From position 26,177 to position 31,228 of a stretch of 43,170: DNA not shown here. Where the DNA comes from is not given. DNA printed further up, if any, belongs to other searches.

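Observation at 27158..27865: Seven tandem two-cysteine repeats inserted in the N-terminal half of the PilY1-like protein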

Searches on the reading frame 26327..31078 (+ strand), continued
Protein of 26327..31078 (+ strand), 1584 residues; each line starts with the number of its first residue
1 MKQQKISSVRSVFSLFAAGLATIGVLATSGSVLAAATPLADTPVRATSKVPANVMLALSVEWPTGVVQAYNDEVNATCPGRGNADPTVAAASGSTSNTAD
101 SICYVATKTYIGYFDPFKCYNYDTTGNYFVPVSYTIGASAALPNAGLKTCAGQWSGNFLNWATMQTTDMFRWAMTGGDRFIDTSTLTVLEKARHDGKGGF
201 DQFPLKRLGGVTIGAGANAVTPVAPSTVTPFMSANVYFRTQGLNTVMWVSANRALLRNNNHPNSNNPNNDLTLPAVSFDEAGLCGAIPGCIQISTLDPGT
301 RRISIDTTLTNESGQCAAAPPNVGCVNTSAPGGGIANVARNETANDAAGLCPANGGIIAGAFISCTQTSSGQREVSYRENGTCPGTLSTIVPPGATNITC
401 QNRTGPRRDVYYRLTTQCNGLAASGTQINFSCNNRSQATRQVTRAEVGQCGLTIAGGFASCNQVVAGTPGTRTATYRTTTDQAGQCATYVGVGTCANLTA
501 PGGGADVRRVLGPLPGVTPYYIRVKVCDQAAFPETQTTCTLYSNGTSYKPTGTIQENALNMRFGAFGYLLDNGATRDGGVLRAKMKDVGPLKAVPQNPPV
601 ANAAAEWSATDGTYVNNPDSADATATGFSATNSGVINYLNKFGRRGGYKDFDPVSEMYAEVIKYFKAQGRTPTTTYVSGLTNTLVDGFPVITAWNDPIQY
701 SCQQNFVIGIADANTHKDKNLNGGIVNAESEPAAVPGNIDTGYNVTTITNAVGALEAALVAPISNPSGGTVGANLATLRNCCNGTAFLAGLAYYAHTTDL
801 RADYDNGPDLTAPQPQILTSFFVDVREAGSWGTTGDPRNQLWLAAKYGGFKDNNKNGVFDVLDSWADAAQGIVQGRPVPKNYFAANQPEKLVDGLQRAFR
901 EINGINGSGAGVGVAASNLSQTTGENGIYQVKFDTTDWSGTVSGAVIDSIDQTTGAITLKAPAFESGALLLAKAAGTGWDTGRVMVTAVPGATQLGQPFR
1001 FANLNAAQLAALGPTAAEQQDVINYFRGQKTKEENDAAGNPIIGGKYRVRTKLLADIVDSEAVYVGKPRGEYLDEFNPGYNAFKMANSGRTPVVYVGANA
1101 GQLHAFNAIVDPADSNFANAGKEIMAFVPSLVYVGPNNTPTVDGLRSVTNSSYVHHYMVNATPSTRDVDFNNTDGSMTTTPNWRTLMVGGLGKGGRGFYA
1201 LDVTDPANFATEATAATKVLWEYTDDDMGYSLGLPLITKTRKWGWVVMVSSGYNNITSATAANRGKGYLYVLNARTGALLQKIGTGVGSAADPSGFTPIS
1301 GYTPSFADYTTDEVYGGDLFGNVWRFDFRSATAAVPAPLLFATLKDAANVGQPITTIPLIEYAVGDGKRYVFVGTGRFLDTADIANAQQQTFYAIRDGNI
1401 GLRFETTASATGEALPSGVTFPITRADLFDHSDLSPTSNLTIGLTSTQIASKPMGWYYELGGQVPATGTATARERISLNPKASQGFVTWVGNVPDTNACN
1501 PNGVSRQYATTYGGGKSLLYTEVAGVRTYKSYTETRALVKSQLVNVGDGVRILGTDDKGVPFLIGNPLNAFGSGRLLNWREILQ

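Call 24: search_protein_families(library=pfam, proteins=[P0086, P0109, P0105, P0011], max_evalue=1)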
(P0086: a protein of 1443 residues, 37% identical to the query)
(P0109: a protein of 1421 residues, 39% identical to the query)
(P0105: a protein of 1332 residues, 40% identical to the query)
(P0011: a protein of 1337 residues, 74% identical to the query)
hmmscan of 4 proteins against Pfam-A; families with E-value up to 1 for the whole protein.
P0086 (1443 aa): 4 families
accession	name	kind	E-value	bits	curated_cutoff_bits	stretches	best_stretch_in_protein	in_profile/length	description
PF05567.17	T4P_PilY1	-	5e-38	131.5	28.1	1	936-1256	1-358/411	PilY1 beta-propeller domain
PF22633.2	F5_F8_type_C_2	-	1.3e-15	58.2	27.8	1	300-359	1-55/91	NedA-like, galactose-binding domain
PF00754.31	F5_F8_type_C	-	2.6e-08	34.5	28.2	1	288-359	3-70/127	F5/8 type C domain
PF12374.13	Dmrt1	-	0.89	10.4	22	0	265-314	9-59/71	Double-sex mab3 related transcription factor 1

P0109 (1421 aa): 3 families
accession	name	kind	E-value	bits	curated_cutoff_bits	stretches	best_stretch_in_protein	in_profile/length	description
PF05567.17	T4P_PilY1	-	9.9e-35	120.7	28.1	1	909-1246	2-375/411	PilY1 beta-propeller domain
PF07691.17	PA14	-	1.7e-23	83.5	24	1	222-344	8-138/147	PA14 domain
PF10528.15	GLEYA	-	0.0022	18.7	26.2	1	270-338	11-88/91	GLEYA domain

P0105 (1332 aa): 1 family
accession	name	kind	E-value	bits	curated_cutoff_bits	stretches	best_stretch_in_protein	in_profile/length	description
PF05567.17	T4P_PilY1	-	2.8e-29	102.7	28.1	1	822-1169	1-386/411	PilY1 beta-propeller domain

P0011 (1337 aa): 1 family
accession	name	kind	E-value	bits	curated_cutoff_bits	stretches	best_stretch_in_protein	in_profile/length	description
PF05567.17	T4P_PilY1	-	2.1e-31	109.7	28.1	1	802-1146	1-375/411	PilY1 beta-propeller domain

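Call 38: list_cluster_members(proteins=[P0001, P0010, P0015, P0017, P0021, P0018, P0012, P0016, P0022, P0011])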
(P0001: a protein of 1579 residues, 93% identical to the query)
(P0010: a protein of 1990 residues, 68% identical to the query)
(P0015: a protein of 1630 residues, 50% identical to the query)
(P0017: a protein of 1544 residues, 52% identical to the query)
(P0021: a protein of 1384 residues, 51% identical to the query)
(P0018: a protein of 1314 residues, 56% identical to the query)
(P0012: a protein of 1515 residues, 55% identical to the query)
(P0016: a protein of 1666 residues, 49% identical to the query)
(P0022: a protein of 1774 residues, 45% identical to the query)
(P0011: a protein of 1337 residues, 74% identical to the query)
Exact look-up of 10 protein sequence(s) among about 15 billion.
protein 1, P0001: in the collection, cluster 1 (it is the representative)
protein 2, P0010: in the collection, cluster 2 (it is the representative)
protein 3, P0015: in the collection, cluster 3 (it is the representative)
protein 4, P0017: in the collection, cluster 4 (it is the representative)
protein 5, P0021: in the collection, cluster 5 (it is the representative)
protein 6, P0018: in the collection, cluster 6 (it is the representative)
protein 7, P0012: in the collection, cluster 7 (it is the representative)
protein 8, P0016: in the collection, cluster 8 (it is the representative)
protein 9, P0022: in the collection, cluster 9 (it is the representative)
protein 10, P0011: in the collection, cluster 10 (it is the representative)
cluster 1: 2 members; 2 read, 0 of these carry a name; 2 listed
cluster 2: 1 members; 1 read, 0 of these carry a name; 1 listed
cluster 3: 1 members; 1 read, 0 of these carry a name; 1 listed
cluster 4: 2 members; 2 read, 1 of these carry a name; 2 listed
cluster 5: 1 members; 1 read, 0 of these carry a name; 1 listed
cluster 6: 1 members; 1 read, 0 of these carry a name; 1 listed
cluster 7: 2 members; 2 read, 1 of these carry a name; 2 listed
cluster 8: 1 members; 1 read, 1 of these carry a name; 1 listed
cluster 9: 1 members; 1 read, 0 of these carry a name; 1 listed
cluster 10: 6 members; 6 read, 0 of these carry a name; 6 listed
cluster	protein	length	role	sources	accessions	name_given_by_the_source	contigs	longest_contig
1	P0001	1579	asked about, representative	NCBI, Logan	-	-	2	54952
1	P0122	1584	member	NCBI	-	-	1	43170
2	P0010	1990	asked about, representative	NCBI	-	-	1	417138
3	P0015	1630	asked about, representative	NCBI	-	-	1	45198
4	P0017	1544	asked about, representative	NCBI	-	-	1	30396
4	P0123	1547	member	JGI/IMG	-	type IV pilus assembly protein PilY1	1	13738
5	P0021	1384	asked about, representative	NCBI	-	-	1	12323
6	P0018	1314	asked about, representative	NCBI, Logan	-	-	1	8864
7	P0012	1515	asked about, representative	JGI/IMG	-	type IV pilus assembly protein PilY1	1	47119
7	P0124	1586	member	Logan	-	-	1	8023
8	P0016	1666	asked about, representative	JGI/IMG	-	type IV pilus assembly protein PilY1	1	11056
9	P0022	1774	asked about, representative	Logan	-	-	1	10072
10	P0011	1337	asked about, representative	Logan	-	-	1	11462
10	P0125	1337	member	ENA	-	-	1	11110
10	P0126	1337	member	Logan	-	-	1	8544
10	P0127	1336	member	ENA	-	-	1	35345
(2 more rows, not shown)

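Call 39: find_encoding_contigs(protein=P0010, flank=6000, max_places=2)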
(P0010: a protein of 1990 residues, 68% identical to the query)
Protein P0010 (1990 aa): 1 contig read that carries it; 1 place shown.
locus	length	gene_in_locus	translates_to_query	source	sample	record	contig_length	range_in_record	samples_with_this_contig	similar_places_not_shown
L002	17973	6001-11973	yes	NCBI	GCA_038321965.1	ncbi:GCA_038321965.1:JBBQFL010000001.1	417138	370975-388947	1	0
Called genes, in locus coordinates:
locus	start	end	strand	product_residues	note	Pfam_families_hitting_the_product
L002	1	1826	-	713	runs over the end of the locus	PF11412:DsbD_N, PF02683:DsbD_TM, PF13098:Thioredoxin_2 (weak), PF13899:Thioredoxin_7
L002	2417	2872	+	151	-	PF07963:N_methyl, PF16732:ComP_DUS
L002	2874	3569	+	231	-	-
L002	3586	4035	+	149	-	-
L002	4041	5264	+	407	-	PF07963:N_methyl (weak), PF16074:PilW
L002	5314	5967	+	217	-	-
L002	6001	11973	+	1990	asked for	PF28373:PilY1_homolog_dom, PF05567:T4P_PilY1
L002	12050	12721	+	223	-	PF03544:TonB_C (weak)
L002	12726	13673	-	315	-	PF02401:LYTB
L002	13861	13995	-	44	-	-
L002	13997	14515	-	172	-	PF01252:Peptidase_A8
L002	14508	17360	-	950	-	PF00133:tRNA-synt_1, PF01406:tRNA-synt_1e (faint), PF09334:tRNA-synt_1g, PF08264:Anticodon_1, PF06827:zf-FPG_IleRS (weak)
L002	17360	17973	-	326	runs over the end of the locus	PF06574:FAD_syn, PF01687:Flavokinase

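Call 41: find_encoding_contigs(protein=P0127, flank=8000, max_places=1)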
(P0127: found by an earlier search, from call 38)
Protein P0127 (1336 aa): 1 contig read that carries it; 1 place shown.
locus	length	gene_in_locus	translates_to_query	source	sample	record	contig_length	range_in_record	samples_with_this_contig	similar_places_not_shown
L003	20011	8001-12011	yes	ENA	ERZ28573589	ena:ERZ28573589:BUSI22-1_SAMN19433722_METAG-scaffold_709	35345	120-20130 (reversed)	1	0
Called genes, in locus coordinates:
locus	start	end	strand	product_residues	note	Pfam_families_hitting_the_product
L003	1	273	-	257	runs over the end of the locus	PF00005:ABC_tran, PF12399:BCA_ABC_TP_C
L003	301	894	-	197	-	PF03968:LptD_N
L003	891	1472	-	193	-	PF06835:LptC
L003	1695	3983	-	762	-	PF11412:DsbD_N, PF02683:DsbD_TM, PF13899:Thioredoxin_7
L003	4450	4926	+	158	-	PF07963:N_methyl, PF16732:ComP_DUS (weak)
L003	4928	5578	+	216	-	PF07963:N_methyl (weak), PF12019:GspH (weak)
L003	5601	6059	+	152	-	-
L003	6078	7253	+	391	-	PF07963:N_methyl (weak), PF16074:PilW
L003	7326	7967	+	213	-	-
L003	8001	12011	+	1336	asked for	PF28373:PilY1_homolog_dom, PF05567:T4P_PilY1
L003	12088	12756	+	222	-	-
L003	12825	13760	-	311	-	PF02401:LYTB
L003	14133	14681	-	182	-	PF01252:Peptidase_A8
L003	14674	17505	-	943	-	PF00133:tRNA-synt_1, PF09334:tRNA-synt_1g, PF08264:Anticodon_1, PF06827:zf-FPG_IleRS (weak)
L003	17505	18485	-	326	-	PF06574:FAD_syn, PF01687:Flavokinase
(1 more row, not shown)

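Call 42: find_encoding_contigs(protein=P0021, flank=8000, max_places=1)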
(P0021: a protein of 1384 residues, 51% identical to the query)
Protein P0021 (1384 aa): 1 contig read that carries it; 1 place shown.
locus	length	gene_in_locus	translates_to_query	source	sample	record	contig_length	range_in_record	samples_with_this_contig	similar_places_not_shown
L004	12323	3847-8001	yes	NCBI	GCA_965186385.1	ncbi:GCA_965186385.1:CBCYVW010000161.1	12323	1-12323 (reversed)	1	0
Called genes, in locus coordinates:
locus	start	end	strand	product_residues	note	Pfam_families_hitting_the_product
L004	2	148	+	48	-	?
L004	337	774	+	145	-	PF07963:N_methyl, PF16732:ComP_DUS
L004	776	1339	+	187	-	PF07963:N_methyl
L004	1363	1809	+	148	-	-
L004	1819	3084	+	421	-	PF07963:N_methyl (faint), PF16074:PilW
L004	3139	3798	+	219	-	-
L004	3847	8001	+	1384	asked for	PF28373:PilY1_homolog_dom, PF05567:T4P_PilY1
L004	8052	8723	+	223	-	-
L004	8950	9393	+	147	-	PF00571:CBS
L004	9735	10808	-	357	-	PF03435:Sacchrp_dh_NADP, PF16653:Sacchrp_dh_C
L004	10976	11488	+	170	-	PF13404:HTH_AsnC-type, PF13412:HTH_24, PF12802:MarR_2 (faint), PF01037:AsnC_trans_reg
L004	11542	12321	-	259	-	?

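Call 59: search_solved_structures(query=window:26327-31078:+, max_evalue=0.01)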
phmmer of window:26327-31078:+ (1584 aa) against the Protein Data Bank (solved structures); distinct sequences matched with E-value up to 0.01: 1.
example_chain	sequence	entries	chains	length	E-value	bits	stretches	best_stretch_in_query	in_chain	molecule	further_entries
3hx6_A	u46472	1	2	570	9.7e-27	96.4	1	1045-1399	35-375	Type 4 fimbrial biogenesis protein PilY1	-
